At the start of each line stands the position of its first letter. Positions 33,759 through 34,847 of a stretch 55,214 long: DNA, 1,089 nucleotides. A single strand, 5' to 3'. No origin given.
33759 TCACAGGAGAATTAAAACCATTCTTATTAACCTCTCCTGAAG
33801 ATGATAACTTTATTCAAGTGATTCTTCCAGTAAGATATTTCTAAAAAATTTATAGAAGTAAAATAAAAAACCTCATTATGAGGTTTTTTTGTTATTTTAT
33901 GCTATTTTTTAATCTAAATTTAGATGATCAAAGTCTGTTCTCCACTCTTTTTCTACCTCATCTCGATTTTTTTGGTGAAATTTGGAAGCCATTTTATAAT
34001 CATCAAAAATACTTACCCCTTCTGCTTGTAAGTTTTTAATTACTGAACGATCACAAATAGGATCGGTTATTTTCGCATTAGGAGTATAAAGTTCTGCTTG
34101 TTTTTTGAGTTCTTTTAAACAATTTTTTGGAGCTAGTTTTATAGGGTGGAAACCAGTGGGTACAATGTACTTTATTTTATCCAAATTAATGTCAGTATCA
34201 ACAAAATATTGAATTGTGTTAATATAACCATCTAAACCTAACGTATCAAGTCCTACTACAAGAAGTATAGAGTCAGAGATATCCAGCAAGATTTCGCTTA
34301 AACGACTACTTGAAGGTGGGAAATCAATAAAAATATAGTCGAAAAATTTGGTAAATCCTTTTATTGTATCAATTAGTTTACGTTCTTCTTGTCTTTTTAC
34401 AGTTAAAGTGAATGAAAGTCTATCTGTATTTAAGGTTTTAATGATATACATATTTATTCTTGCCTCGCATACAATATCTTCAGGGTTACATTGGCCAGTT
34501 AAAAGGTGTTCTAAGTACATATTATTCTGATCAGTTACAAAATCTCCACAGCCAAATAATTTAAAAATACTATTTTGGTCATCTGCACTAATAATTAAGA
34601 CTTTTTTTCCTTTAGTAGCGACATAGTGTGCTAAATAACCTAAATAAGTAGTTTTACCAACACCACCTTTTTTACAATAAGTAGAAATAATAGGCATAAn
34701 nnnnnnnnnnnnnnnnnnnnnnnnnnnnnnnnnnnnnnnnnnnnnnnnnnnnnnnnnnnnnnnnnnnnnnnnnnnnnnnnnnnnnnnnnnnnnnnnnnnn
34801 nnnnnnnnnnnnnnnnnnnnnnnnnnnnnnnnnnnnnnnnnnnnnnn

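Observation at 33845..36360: Plasmid-type ParA plus RHH operon and a repeat-bearing AT-rich tract inserted between dnaN and yaaA-recF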

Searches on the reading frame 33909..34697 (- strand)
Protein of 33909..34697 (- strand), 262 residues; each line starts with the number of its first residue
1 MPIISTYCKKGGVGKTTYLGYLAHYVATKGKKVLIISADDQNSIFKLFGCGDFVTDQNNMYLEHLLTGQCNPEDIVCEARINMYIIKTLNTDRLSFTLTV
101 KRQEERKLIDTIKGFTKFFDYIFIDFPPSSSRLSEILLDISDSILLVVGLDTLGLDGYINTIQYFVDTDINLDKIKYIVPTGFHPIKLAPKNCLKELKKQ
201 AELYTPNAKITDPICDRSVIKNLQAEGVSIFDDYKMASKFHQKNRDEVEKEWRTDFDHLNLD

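Call 4: search_protein_families(library=pfam, proteins=[window:33909-34697:-], max_evalue=0.1)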
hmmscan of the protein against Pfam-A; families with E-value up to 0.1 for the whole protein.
window:33909-34697:- (262 aa): 9 families
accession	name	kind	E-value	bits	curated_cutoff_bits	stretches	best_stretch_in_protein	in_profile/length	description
PF13614.12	AAA_31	-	1.5e-24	87.4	27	1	2-166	2-168/177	AAA domain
PF01656.29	CbiA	-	8e-08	32.7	25.4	1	9-228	6-123/125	CobQ/CobB/MinD/ParA nucleotide binding domain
PF02374.21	ArsA_ATPase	-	1.9e-06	27.8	24.3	1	10-73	9-70/305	Anion-transporting ATPase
PF07015.17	VirC1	-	2.8e-05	24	24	1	3-43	3-43/231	VirC1 protein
PF06564.18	CBP_BcsQ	-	5e-05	23.4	21.3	1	1-151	1-148/234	Cellulose biosynthesis protein BcsQ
PF10609.15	ParA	-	5.2e-05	23.2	27.1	1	4-131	6-124/246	NUBPL iron-transfer P-loop NTPase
PF00448.28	SRP54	-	9.5e-05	22.6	22.7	1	12-39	11-38/196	SRP54-type protein, GTPase domain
PF00142.24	Fer4_NifH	-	0.00061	19.8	25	1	6-43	5-41/271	4Fe-4S iron sulfur cluster binding proteins, NifH/frxC family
PF09140.17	MipZ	-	0.0024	17.7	20.7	0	9-144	8-125/262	ATPase MipZ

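Call 11: find_homologous_proteins(query=window:33909-34697:-)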
Query window:33909-34697:- (262 aa): 2257 proteins with E <= 0.001 among 3523 candidates; the best 120 are listed.
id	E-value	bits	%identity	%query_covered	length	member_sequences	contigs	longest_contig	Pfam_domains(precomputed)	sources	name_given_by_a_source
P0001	5.0e-170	581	98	100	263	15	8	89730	PF01656.30,PF13614.13,PF02374.22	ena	-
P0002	9.8e-165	564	94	100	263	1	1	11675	PF01656.30,PF13614.13,PF02374.22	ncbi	-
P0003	4.1e-164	562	93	100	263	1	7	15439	PF01656.30,PF13614.13,PF02374.22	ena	-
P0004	5.4e-164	562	93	100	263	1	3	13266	PF01656.30,PF13614.13,PF02374.22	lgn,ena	-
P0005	4.5e-163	559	93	100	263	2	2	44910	PF01656.30,PF13614.13,PF06564.19,PF02374.22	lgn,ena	-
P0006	1.0e-162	557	93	100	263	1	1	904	PF01656.30,PF13614.13,PF02374.22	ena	-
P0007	1.1e-162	557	92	100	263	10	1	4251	PF01656.30,PF13614.13,PF02374.22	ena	-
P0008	3.7e-161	552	93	100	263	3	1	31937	PF01656.30,PF13614.13,PF07015.18,PF02374.22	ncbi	-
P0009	8.4e-161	551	91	100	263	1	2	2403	PF01656.30,PF13614.13,PF02374.22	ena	-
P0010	1.4e-160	551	91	100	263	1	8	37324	PF01656.30,PF13614.13,PF02374.22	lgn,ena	-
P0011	1.4e-150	518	87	100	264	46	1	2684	PF01656.30,PF13614.13,PF06564.19,PF02374.22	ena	-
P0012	1.3e-147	508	93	91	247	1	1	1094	PF01656.30,PF13614.13,PF02374.22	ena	-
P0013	4.7e-143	493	84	100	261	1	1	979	PF01656.30,PF13614.13,PF07015.18,PF09140.18,PF02374.22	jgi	jgi:chromosome partitioning protein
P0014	1.4e-131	455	77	100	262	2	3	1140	PF01656.30,PF13614.13,PF09140.18,PF06564.19,PF02374.22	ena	-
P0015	2.8e-131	454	77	100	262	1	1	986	PF01656.30,PF13614.13,PF09140.18,PF06564.19,PF02374.22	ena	-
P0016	2.3e-130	451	76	100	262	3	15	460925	PF01656.30,PF13614.13,PF06564.19,PF02374.22,PF00448.29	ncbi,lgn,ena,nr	ncbi:MAG: ParA family protein [Bacilli bacterium]|nr:ParA family protein [Bacilli bacterium]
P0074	1.4e-108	380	62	100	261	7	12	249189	PF01656.30,PF13614.13,PF06564.19,PF02374.22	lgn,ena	-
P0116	3.6e-90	320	55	100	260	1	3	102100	PF10609.16,PF01656.30,PF13614.13,PF09140.18,PF06564.19,PF02374.22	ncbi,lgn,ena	-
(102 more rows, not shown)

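Call 12: find_encoding_contigs(protein=P0016, flank=8000, max_places=3)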
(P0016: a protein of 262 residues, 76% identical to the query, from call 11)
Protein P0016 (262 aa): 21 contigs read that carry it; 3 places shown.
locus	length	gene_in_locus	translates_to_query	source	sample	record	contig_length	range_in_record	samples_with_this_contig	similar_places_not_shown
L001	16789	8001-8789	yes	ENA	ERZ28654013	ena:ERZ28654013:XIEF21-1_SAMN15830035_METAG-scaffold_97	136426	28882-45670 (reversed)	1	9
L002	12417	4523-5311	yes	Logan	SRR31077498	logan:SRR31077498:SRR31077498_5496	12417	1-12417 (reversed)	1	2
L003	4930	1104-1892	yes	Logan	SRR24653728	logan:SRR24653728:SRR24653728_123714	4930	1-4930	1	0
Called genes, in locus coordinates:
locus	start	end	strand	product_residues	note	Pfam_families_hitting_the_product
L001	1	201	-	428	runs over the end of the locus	PF02403:Seryl_tRNA_N, PF00587:tRNA-synt_2b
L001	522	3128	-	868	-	PF00521:DNA_topoisoIV, PF03989:DNA_gyraseA_C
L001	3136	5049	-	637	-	PF02518:HATPase_c, PF00204:DNA_gyraseB, PF01751:Toprim, PF00986:DNA_gyraseB_C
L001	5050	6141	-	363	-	PF02463:SMC_N, PF13175:AAA_15 (weak), PF13476:AAA_23, PF13304:AAA_21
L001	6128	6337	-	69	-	PF13275:S4_2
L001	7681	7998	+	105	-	-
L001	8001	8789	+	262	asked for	PF00448:SRP54 (faint), PF01656:CbiA, PF02374:ArsA_ATPase (weak), PF06564:CBP_BcsQ (faint), PF13614:AAA_31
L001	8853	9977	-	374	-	PF00712:DNA_pol3_beta, PF02767:DNA_pol3_beta_2, PF02768:DNA_pol3_beta_3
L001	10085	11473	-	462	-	PF01695:IstB_IS21, PF00308:Bac_DnaA, PF00004:AAA (weak), PF08299:Bac_DnaA_C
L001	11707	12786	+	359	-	-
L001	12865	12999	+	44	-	PF00468:Ribosomal_L34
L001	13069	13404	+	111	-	PF00825:Ribonuclease_P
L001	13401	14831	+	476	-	PF02096:60KD_IMP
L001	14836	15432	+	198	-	PF13083:KH_KhpA-B (faint), PF01424:R3H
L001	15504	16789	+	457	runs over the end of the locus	PF10396:TrmE_N, PF12631:MnmE_helical, PF00350:Dynamin_N (faint), PF01926:MMR_HSR1, PF02421:FeoB_N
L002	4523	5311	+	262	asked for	PF00448:SRP54 (faint), PF01656:CbiA, PF02374:ArsA_ATPase (weak), PF06564:CBP_BcsQ (faint), PF13614:AAA_31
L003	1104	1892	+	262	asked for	PF00448:SRP54 (faint), PF01656:CbiA, PF02374:ArsA_ATPase (weak), PF06564:CBP_BcsQ (faint), PF13614:AAA_31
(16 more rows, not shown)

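Call 13: find_encoding_contigs(protein=P0074, flank=8000, max_places=3)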
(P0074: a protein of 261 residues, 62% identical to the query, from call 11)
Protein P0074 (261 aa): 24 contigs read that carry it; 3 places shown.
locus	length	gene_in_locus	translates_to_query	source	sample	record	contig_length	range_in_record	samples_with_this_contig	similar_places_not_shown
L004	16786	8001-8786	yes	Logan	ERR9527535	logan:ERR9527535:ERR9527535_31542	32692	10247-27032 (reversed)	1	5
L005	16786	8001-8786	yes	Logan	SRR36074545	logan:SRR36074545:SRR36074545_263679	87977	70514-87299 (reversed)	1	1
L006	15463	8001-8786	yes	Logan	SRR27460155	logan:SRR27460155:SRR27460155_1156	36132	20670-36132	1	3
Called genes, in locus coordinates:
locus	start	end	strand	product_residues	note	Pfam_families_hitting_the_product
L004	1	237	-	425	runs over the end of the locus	PF02403:Seryl_tRNA_N, PF00587:tRNA-synt_2b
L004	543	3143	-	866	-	PF00521:DNA_topoisoIV, PF03989:DNA_gyraseA_C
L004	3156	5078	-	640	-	PF02518:HATPase_c, PF00204:DNA_gyraseB, PF01751:Toprim, PF00986:DNA_gyraseB_C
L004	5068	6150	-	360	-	PF02463:SMC_N (weak), PF13476:AAA_23 (faint), PF02463:SMC_N (weak)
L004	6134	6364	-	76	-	PF13275:S4_2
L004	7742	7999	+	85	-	-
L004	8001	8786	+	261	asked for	PF01656:CbiA, PF02374:ArsA_ATPase (weak), PF06564:CBP_BcsQ (weak), PF13614:AAA_31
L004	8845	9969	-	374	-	PF00712:DNA_pol3_beta, PF02767:DNA_pol3_beta_2, PF02768:DNA_pol3_beta_3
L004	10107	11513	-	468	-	PF01695:IstB_IS21 (weak), PF00308:Bac_DnaA, PF00004:AAA (weak), PF08299:Bac_DnaA_C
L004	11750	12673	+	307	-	-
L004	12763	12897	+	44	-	PF00468:Ribosomal_L34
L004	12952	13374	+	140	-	PF00825:Ribonuclease_P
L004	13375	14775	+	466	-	PF02096:60KD_IMP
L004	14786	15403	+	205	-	PF01424:R3H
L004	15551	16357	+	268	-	-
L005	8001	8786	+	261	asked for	PF01656:CbiA, PF02374:ArsA_ATPase (weak), PF06564:CBP_BcsQ (weak), PF13614:AAA_31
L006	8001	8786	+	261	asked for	PF01656:CbiA, PF02374:ArsA_ATPase (weak), PF06564:CBP_BcsQ (weak), PF13614:AAA_31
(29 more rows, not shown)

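Call 14: find_encoding_contigs(protein=P0116, flank=8000, max_places=3)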
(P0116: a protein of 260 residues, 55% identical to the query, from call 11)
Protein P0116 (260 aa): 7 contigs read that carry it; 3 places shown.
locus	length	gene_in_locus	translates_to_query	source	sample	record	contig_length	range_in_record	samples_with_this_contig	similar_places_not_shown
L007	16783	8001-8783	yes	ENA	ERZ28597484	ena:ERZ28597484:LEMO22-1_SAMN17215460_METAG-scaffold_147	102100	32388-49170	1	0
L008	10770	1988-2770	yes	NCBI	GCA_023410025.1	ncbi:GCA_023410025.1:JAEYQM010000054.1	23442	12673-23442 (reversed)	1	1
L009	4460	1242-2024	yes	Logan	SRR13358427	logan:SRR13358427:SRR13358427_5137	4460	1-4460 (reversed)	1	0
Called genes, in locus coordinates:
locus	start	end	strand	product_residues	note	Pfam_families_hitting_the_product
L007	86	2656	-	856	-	PF00521:DNA_topoisoIV, PF03989:DNA_gyraseA_C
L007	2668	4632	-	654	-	PF02518:HATPase_c, PF00204:DNA_gyraseB, PF01751:Toprim, PF00986:DNA_gyraseB_C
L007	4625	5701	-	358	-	PF02463:SMC_N, PF13175:AAA_15 (weak), PF13476:AAA_23, PF13304:AAA_21 (faint)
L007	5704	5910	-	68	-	PF13275:S4_2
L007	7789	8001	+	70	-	-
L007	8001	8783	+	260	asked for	PF01656:CbiA, PF02374:ArsA_ATPase (weak), PF06564:CBP_BcsQ (weak), PF09140:MipZ (faint), PF10609:ParA (weak), PF13614:AAA_31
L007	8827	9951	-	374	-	PF00712:DNA_pol3_beta, PF02767:DNA_pol3_beta_2, PF02768:DNA_pol3_beta_3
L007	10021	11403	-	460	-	PF00308:Bac_DnaA, PF01695:IstB_IS21 (weak), PF08299:Bac_DnaA_C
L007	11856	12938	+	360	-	-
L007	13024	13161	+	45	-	PF00468:Ribosomal_L34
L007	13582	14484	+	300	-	PF02096:60KD_IMP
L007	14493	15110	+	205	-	PF14804:Jag_N, PF01424:R3H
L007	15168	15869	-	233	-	PF02661:Fic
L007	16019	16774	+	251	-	PF05708:Peptidase_C92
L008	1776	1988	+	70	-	-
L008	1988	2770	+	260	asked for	PF01656:CbiA, PF02374:ArsA_ATPase (weak), PF06564:CBP_BcsQ (weak), PF09140:MipZ (faint), PF10609:ParA (weak), PF13614:AAA_31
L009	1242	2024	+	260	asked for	PF01656:CbiA, PF02374:ArsA_ATPase (weak), PF06564:CBP_BcsQ (weak), PF09140:MipZ (faint), PF10609:ParA (weak), PF13614:AAA_31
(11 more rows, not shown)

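Call 26: find_related_loci(query=A1, collection=genome_contigs, flank=6000)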
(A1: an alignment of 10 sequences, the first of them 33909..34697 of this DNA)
Query A1 (262 aa) in genome_contigs; peptide patterns used: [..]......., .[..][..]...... (x = any residue, [..] = any of these).
144 stretches matched a pattern; 119 encode a relative of the query (tblastn E <= 1e-3); the best 80 are kept; 80 distinct loci.
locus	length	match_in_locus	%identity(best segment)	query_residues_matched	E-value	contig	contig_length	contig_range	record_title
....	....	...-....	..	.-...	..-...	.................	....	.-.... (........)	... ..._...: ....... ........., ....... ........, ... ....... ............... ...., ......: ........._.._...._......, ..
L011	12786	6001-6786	94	1-262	9e-170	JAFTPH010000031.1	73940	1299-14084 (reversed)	MAG: Bacilli bacterium isolate RGIG4026 Roe_deer_Cecum-5__c147799, whole genome shotgun sequence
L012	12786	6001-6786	76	1-262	5e-136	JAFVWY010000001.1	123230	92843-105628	MAG: Bacilli bacterium isolate RGIG5470 Sheep_Colon-5__c216, whole genome shotgun sequence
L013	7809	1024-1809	76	1-262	7e-134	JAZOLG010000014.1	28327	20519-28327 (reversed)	MAG: Bacilli bacterium isolate T1900045656_YK20190350.MAGScoT_cleanbin_000009 SGB_8238_k141_27269, whole genome shotgun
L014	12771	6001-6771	75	6-262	9e-131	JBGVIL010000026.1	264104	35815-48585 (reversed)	MAG: Bacilli bacterium isolate fecal_MAG_320 fecal_MAG_320_contig_0027, whole genome shotgun sequence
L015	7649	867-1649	72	1-261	9e-130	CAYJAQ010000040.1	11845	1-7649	MAG TPA_asm: uncultured Staphylococcaceae bacterium isolate ERP122455_co1_206 genome assembly, contig: NODE_1392_length_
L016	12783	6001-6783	73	1-261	3e-128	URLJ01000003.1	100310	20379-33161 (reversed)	uncultured Mollicutes bacterium isolate UMGS1109 genome assembly, contig: NODE_141_length_100310_cov_6.564974, whole gen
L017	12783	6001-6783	73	1-261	4e-128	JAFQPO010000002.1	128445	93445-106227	MAG: Bacilli bacterium isolate RGIG2034 Goat_Colon-1__c132, whole genome shotgun sequence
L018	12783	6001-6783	68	1-261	8e-122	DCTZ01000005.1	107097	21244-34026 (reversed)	MAG TPA_asm: Bacillales bacterium UBA1427 UBA1427_contig_2661, whole genome shotgun sequence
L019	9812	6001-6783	66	1-261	5e-121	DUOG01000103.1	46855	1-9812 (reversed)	MAG TPA_asm: Acholeplasmataceae bacterium isolate AS08sgBPME_156 245773_AS08, whole genome shotgun sequence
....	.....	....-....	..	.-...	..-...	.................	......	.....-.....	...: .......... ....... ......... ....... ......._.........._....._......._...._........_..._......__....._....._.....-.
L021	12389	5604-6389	67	1-262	2e-117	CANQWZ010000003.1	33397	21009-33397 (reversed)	MAG: uncultured Bacilli bacterium isolate Lapin-020__bin112 genome assembly, contig: Lapin-020__NODE_1556_length_33397_c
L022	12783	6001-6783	66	1-261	1e-116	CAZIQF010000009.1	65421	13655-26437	MAG TPA_asm: uncultured Staphylococcaceae bacterium isolate binchicken_co370_320 genome assembly, contig: NODE_598_lengt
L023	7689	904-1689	67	1-262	1e-116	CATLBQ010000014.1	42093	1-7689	MAG TPA_asm: uncultured Bacilli bacterium isolate MGG03213_1680015441 genome assembly, contig: ERR2497921_228, whole gen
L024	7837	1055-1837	66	1-261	3e-116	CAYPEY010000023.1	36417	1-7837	MAG TPA_asm: uncultured Staphylococcaceae bacterium isolate SRP315200_co1_851 genome assembly, contig: NODE_1490_length_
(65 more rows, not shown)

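Call 27: search_solved_structures(query=window:33909-34697:-, max_evalue=0.001)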
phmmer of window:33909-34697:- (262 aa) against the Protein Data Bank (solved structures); distinct sequences matched with E-value up to 0.001: 18.
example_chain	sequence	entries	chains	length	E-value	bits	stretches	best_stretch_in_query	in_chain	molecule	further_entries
6iub_A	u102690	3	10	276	4.5e-10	42.4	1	3-200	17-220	SpoOJ regulator (Soj)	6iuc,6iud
8jmj_A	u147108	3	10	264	3.7e-09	39.4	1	3-200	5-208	SpoOJ regulator (Soj)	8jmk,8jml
6non_A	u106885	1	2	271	3.9e-08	36.1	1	10-164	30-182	Cobyrinic acid ac-diamide synthase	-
6noo_A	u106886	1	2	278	4.2e-08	36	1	10-164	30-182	Maintenance of carboxysome positioning A protein, MCDA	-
1g3q_A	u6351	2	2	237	1.6e-07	34.1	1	3-133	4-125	CELL DIVISION INHIBITOR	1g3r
6nop_B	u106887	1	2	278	4.7e-07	32.5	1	10-164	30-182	Cobyrinic acid ac-diamide synthase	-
8ray_B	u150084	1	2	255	1.2e-06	31.2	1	6-159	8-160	ParA family protein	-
1ion_A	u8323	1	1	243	3.3e-06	29.8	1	3-144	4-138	PROBABLE CELL DIVISION INHIBITOR MIND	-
1wcv_1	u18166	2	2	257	3.1e-05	26.6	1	8-161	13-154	SEGREGATION PROTEIN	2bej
3pg5_A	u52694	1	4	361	5e-05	25.9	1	3-48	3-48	Uncharacterized protein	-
4v03_A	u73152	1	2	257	0.0001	24.9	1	8-152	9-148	SITE-DETERMINING PROTEIN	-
4pfs_A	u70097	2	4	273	0.00016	24.3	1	5-162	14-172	Cobyrinic Acid a,c-diamide synthase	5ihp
5if9_A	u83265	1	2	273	0.00016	24.2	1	6-162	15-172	Cobyrinic Acid a,c-diamide synthase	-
2bek_A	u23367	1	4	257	0.00034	23.2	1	8-161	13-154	SEGREGATION PROTEIN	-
5u1j_B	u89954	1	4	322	0.00047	22.7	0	3-48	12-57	Uncharacterized protein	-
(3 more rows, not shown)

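Call 37: search_dna_similar(query=window:33909-34697:-, collection=plasmids, mode=protein, max_rows=15)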
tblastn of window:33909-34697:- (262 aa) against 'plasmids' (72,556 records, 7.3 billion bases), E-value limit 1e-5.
Records with a match: 25; places in all: 25; records where one place covers at least 80% of the query: 10.
Best place of each record, by identity: <60% 25.
By first word of the organism name: Clostridium 11; Lactococcus 2; Listeria 2; Priestia 1; Levilactobacillus 1; Shewanella 1; Indioceanicola 1; Candidatus 1; Haladaptatus 1; Haloprofundus 1; and 3 more.
By predicted mobility (MOB-suite, as given by PLSDB): non-mobilizable 20; mobilizable 4; conjugative 1.
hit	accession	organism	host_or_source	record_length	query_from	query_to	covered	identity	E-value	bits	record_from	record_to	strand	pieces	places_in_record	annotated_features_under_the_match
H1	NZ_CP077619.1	Clostridium estertheticum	single colony,bovine feces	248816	1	240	92%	27.3%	5e-7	58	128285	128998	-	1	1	ParA family protein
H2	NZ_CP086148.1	Clostridium estertheticum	horse,single colony,meat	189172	1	240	92%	26.9%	2e-6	56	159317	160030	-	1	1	ParA family protein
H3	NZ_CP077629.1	Clostridium estertheticum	single colony,bovine feces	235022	1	240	92%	26.9%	2e-6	56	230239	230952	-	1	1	ParA family protein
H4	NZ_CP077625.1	Clostridium estertheticum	single colony,bovine feces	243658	1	240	92%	26.9%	2e-6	56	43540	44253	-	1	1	ParA family protein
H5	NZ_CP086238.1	Clostridium estertheticum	single colony,bovine feces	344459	1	240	92%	26.9%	3e-6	55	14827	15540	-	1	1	ParA family protein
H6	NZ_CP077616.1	Clostridium estertheticum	single colony,bovine feces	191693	1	240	92%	26.9%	4e-6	55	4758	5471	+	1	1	ParA family protein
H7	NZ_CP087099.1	Clostridium estertheticum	single colony,Vacuum packed lamb meat ...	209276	1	240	92%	26.9%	4e-6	55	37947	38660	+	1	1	ParA family protein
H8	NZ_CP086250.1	Clostridium estertheticum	single colony,beef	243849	1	240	92%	26.9%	4e-6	55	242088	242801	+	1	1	ParA family protein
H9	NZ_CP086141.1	Clostridium estertheticum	bovine,single colony,feces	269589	1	240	92%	26.9%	4e-6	55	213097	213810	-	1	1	ParA family protein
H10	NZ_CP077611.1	Clostridium estertheticum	single colony,bovine feces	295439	1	240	92%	26.5%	5e-6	55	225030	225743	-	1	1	ParA family protein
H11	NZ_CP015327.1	Priestia filamentosa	plant,Cell culture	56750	1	128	49%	34.3%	5e-8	61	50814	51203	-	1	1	ParA family protein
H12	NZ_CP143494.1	Clostridium perfringens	pig,fecal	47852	3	128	48%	34.8%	8e-8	60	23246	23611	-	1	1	AAA family ATPase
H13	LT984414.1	Lactococcus piscium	Beef Carpaccio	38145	1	128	49%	33.3%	5e-7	58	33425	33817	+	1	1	ParA-like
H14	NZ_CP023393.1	Lactococcus raffinolactis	cell culture,kimchi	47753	1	128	49%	33.3%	5e-7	58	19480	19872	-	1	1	ParA family protein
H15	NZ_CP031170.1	Levilactobacillus brevis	Beer Keg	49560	3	128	48%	32.1%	1e-5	54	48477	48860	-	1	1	AAA family ATPase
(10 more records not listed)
